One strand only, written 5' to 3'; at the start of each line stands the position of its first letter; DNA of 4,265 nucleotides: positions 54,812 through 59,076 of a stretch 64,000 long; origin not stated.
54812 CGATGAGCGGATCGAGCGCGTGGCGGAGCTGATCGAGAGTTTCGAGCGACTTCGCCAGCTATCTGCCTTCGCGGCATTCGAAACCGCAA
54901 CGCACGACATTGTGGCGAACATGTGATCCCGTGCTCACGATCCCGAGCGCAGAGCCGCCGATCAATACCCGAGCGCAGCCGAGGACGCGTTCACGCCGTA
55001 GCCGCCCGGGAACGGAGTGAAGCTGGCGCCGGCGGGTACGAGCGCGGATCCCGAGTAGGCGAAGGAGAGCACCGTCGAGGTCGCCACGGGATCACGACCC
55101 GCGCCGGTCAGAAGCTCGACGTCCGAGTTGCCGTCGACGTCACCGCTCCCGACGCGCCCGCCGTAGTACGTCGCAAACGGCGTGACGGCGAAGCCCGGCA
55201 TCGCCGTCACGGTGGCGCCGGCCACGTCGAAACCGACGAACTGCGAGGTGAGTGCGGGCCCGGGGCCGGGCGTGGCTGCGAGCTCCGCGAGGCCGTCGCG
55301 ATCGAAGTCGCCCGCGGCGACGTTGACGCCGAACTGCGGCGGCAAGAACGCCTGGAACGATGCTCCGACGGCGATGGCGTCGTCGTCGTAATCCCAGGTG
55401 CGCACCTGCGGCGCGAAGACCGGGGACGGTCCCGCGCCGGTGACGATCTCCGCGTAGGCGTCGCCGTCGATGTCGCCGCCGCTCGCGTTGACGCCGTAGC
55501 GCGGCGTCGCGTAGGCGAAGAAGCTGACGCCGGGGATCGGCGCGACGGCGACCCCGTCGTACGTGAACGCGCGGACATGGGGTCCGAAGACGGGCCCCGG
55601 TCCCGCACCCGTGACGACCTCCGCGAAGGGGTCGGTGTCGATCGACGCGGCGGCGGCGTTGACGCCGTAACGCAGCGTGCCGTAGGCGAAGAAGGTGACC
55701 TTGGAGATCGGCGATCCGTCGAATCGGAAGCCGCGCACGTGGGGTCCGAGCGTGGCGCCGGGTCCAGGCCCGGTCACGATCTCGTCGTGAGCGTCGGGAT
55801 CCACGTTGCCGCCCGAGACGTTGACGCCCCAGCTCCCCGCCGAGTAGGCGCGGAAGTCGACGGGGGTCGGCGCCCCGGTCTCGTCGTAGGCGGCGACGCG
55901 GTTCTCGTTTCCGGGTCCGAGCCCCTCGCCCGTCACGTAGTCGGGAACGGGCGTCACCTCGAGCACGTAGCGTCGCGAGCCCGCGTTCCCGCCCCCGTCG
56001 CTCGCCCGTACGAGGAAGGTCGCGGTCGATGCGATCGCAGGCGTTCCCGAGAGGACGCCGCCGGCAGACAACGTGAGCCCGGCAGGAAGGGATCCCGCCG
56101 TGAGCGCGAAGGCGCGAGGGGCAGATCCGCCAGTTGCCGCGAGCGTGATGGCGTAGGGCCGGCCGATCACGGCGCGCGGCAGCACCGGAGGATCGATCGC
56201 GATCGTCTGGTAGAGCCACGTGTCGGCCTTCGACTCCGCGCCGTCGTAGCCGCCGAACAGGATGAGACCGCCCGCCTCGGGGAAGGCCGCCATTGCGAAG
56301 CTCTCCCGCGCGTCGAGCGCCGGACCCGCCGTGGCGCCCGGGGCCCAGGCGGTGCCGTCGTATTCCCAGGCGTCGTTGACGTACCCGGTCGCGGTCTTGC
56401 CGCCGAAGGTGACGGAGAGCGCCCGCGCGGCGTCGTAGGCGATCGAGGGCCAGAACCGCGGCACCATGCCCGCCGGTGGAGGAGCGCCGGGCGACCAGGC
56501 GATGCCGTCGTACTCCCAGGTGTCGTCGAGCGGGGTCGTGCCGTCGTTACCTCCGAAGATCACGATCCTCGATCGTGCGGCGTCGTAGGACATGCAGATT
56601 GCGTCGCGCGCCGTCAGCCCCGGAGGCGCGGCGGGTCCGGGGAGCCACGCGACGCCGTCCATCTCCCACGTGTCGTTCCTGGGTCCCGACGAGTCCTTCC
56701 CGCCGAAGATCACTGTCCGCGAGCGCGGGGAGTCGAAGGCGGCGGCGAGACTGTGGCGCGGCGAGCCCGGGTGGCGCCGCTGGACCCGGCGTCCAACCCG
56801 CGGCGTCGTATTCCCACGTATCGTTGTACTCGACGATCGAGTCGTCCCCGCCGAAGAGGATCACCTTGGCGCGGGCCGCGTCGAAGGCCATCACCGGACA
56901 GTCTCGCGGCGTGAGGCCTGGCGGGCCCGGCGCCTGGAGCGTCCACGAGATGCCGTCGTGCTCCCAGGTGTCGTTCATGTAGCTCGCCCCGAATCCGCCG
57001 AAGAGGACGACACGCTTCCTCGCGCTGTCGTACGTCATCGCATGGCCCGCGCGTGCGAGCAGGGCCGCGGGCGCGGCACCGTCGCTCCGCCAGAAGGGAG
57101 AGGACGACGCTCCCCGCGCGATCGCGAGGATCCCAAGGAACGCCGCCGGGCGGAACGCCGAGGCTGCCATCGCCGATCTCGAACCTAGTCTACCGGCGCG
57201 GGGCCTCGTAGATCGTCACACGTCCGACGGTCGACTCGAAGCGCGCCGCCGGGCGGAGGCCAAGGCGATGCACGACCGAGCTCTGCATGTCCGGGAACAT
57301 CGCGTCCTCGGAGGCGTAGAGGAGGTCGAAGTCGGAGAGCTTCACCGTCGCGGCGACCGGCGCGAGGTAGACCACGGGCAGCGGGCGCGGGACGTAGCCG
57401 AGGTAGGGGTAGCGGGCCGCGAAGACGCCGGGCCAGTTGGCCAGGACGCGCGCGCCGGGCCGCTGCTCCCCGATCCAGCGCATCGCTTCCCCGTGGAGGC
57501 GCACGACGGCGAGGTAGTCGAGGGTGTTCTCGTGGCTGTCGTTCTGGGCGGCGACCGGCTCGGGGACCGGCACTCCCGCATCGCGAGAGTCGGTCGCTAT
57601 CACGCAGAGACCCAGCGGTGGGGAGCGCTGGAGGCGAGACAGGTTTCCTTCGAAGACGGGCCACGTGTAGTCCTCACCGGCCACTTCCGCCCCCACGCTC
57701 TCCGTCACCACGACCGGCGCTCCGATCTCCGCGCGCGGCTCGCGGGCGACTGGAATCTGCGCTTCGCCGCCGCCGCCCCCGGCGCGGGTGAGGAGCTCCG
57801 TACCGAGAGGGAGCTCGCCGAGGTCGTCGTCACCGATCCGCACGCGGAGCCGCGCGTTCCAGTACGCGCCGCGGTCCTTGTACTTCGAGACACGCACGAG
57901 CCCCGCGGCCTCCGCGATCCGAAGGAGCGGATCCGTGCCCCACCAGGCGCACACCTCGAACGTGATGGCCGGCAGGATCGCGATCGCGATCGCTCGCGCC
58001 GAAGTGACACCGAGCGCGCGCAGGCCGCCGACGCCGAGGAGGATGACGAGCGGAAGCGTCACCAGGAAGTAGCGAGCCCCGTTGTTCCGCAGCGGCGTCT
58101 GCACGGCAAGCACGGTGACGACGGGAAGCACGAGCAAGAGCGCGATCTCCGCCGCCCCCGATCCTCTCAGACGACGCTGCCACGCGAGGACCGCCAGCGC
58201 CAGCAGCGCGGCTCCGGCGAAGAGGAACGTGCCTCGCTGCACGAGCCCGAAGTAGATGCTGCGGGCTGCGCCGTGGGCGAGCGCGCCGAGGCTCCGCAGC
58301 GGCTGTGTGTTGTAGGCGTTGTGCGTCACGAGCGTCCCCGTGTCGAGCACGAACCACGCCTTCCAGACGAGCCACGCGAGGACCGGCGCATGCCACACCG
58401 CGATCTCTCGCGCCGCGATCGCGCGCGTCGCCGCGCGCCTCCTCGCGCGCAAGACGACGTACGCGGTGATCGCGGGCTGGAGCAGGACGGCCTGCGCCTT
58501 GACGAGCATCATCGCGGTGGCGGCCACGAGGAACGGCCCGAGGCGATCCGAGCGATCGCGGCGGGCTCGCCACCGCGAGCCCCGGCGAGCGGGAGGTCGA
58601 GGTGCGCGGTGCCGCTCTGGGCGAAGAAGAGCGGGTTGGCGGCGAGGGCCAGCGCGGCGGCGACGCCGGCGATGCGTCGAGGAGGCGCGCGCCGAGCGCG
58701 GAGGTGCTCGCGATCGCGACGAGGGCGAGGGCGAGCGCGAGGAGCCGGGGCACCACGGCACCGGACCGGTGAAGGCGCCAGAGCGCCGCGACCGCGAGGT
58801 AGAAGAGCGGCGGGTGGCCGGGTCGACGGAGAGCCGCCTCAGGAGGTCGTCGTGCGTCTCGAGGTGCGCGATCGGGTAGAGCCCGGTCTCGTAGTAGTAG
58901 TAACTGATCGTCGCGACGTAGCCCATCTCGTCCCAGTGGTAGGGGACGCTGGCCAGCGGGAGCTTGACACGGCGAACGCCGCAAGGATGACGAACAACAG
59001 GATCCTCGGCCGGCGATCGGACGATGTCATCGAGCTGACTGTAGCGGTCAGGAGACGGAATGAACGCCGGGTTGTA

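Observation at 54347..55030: Duplicated gene 3' end brackets a lower-GC ~0.5 kb insert carrying a start-less ORF remnant, and overlaps the kinase stop in antisense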

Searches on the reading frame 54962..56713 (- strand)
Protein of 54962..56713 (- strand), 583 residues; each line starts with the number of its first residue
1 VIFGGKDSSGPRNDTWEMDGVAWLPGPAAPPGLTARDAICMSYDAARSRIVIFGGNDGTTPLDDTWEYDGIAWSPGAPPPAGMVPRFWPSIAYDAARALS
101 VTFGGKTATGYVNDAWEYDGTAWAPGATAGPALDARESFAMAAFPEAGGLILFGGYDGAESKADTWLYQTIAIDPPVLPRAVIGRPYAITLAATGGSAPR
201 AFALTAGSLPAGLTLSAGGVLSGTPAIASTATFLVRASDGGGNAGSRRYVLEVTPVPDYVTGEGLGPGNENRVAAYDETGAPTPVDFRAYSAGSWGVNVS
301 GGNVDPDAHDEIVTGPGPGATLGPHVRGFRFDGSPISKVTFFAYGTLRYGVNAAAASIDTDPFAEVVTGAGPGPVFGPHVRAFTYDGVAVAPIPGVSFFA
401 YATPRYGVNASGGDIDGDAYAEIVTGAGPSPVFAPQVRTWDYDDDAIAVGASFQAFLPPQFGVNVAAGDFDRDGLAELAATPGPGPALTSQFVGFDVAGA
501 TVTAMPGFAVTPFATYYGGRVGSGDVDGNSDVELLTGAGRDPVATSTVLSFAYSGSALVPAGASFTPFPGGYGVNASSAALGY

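Call 14: search_protein_families(library=pfam, proteins=[window:54962-56713:-], max_evalue=1)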
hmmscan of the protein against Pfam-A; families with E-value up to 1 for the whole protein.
window:54962-56713:- (583 aa): 10 families
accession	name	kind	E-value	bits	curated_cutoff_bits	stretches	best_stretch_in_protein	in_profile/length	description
PF24681.1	Kelch_KLHDC2_KLHL20_DRC7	-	5.2e-14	52.5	50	1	1-170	12-186/221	KLHDC2/KLHL20/DRC7 Kelch-repeats domain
PF05345.18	He_PIG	-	8.2e-13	49.1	24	1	172-254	4-96/96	Putative Ig domain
PF13415.12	Kelch_3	-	1.4e-10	41.5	22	1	48-71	2-26/48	Galactose oxidase, central domain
PF01839.29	FG-GAP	-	1.4e-06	28.5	22.1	3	461-481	1-21/37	FG-GAP repeat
PF13418.12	Kelch_4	-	1.6e-06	28.4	21.6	1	46-69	11-35/49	Galactose oxidase, central domain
PF01344.31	Kelch_1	-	0.00028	20.8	20.1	1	48-69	12-33/46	Kelch motif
PF24981.1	Beta-prop_ATRN-LZTR1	-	0.0015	18.3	50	1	44-163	46-175/289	Attractin/LZTR1 beta-propeller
PF13517.12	FG-GAP_3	-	0.0019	19.2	26.9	1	414-479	1-60/61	FG-GAP-like repeat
PF13964.12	Kelch_6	-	0.0033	17.8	25.3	1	43-80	7-47/50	Kelch motif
PF07646.21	Kelch_2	-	0.056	13.9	21.3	0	148-168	12-34/48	Kelch motif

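Call 17: find_related_loci(query=window:54962-56713:-, collection=genome_contigs, flank=10000)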
Query window:54962-56713:- (583 aa) in genome_contigs; peptide patterns used: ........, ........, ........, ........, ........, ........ (x = any residue, [..] = any of these).
130 stretches matched a pattern, but none encodes a relative of the query by tblastn (E <= 1e-3).

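Call 18: find_homologous_proteins(query=window:54962-56713:-, max_evalue=0.00001)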
Query window:54962-56713:- (583 aa): 1316 proteins with E <= 0.00001 among 8000 candidates; the best 120 are listed.
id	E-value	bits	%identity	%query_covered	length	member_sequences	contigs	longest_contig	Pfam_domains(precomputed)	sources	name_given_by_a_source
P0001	0.0e+0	1163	100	91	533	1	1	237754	PF01839.30,PF24681.2,PF05345.19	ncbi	ncbi:MAG: Ig domain-containing protein [Acidobacteriota bacterium]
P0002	1.7e-259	881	46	100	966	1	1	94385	PF07646.22,PF13418.13,PF24681.2,PF13415.13,PF24981.2,PF01344.32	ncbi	ncbi:MAG: kelch repeat-containing protein [Acidobacteriota bacterium]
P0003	5.2e-228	777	44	100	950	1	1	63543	PF07646.22,PF13418.13,PF24681.2,PF13854.13,PF13415.13,PF24981.2,PF01344.32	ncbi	ncbi:MAG: kelch repeat-containing protein [Acidobacteriota bacterium]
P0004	4.8e-224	764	43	100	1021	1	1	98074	PF07646.22,PF24681.2,PF13854.13,PF13415.13,PF24981.2,PF01344.32,PF05345.19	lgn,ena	-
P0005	1.3e-221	756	46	99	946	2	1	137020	PF13418.13,PF24681.2,PF13415.13,PF24981.2,PF01344.32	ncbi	ncbi:MAG: kelch repeat-containing protein [Acidobacteriota bacterium]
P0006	3.8e-215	734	45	92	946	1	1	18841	PF07646.22,PF24681.2,PF13854.13,PF13415.13,PF24981.2,PF01344.32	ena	-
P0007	8.3e-205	700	42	100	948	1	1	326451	PF07646.22,PF13418.13,PF24681.2,PF13854.13,PF13415.13,PF24981.2,PF01344.32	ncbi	ncbi:MAG: hypothetical protein U0166_03310 [Acidobacteriota bacterium]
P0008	7.1e-198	677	38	100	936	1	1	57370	PF24681.2,PF13854.13,PF13415.13,PF24981.2,PF01344.32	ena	-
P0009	3.3e-193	662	44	100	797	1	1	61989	PF13418.13,PF24681.2,PF13854.13,PF13415.13,PF24981.2,PF01344.32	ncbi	ncbi:MAG: kelch repeat-containing protein, partial [Acidobacteriota bacterium]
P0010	4.3e-193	662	42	100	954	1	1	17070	PF07646.22,PF13418.13,PF24681.2,PF13854.13,PF13415.13,PF24981.2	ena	-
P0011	6.6e-191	654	47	100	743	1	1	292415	PF01839.30,PF24681.2,PF13415.13,PF13517.13,PF24981.2,PF05345.19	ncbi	ncbi:MAG: Ig domain-containing protein [Acidobacteriota bacterium]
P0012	7.3e-186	638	49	71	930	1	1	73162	PF13573.13,PF24681.2,PF13415.13,PF24981.2,PF01344.32,PF24908.1,PF05345.19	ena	-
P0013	2.6e-185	636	43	98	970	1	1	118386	PF07646.22,PF13418.13,PF24681.2,PF13415.13,PF24981.2,PF01344.32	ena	-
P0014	1.4e-183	630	43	100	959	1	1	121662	PF07646.22,PF13418.13,PF24681.2,PF13415.13,PF24981.2,PF01344.32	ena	-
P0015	1.3e-178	614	44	100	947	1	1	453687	PF13418.13,PF24681.2,PF13415.13,PF24981.2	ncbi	ncbi:MAG: hypothetical protein U0166_01470 [Acidobacteriota bacterium]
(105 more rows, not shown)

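Call 21: find_encoding_contigs(protein=P0001, flank=10000, max_places=4)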
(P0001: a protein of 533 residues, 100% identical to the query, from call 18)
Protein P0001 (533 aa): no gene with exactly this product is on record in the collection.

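Call 23: search_protein_families(library=ncbifam, proteins=[window:54962-56713:-], max_evalue=1)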
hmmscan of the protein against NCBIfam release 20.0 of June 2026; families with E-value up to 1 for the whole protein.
window:54962-56713:- (583 aa): 0 families

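Call 65: find_encoding_contigs(protein=P0006, flank=10000, max_places=2)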
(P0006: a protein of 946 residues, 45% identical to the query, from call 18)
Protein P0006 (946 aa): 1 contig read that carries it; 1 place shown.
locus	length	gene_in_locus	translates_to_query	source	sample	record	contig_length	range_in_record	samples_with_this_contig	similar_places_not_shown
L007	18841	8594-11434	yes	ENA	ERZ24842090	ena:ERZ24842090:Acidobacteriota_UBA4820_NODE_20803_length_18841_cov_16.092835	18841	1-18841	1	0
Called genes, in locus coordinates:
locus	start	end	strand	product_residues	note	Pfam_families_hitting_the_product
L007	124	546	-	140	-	-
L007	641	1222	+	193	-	PF01844:HNH, PF13395:HNH_4 (faint), PF14279:HNH_5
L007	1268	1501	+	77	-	-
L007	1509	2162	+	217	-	PF00730:HhH-GPD, PF00633:HHH (weak)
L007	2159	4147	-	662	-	PF00498:FHA, PF16697:Yop-YscD_cpl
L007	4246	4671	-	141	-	-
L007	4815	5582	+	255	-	PF00106:adh_short, PF13561:adh_short_C2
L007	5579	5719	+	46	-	-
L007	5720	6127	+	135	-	PF13911:AhpC-TSA_2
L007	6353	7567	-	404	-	PF05762:VWA_CoxE (faint)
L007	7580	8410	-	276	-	PF00158:Sigma54_activat (faint), PF07724:AAA_2, PF13401:AAA_22 (weak), PF00004:AAA, PF07728:AAA_5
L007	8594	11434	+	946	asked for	PF07646:Kelch_2 (faint), PF13415:Beta-prop_FBX42, PF13854:Kelch_HCF (faint), PF24681:Kelch_KLHDC2_KLHL20_DRC7, PF24981:Beta-prop_ATRN-LZTR1 (faint), PF24681:Kelch_KLHDC2_KLHL20_DRC7, PF13415:Beta-prop_FBX42, PF24681:Kelch_KLHDC2_KLHL20_DRC7, +1 more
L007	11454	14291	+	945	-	PF01344:Kelch_1 (faint), PF13415:Beta-prop_FBX42, PF13517:FG-GAP_3 (faint), PF24681:Kelch_KLHDC2_KLHL20_DRC7, PF24981:Beta-prop_ATRN-LZTR1 (weak), PF13415:Beta-prop_FBX42, PF24681:Kelch_KLHDC2_KLHL20_DRC7, PF13415:Beta-prop_FBX42, +1 more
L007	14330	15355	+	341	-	PF02625:XdhC_CoxI, PF13478:XdhC_C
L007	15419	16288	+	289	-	PF05114:MbnB_TglH_ChrH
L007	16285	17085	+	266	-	-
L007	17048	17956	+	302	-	-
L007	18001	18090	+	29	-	-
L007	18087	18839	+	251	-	?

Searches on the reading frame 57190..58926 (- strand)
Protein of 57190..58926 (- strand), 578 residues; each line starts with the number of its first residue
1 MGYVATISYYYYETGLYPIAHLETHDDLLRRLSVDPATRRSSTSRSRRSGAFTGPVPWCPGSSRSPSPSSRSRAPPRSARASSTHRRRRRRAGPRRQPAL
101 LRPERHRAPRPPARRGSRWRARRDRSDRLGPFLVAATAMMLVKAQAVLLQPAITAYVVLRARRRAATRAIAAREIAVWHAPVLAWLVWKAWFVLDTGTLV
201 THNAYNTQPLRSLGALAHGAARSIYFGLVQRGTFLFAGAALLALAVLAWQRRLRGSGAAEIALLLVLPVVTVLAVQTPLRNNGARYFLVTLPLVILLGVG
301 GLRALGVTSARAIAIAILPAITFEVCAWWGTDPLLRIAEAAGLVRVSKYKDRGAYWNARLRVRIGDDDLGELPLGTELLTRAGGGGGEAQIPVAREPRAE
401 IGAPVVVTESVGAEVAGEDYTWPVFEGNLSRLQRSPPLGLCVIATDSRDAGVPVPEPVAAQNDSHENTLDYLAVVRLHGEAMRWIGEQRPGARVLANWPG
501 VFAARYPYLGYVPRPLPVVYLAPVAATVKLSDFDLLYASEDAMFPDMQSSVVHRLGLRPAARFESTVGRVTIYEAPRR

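Call 31: search_protein_families(library=pfam, proteins=[window:57190-58926:-], max_evalue=0.001)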
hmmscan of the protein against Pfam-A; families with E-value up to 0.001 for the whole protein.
window:57190-58926:- (578 aa): 0 families

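Call 69: find_encoding_contigs(protein=window:57190-58926:-, flank=10000, max_places=6)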
Protein window:57190-58926:- (578 aa): no gene with exactly this product is on record in the collection.
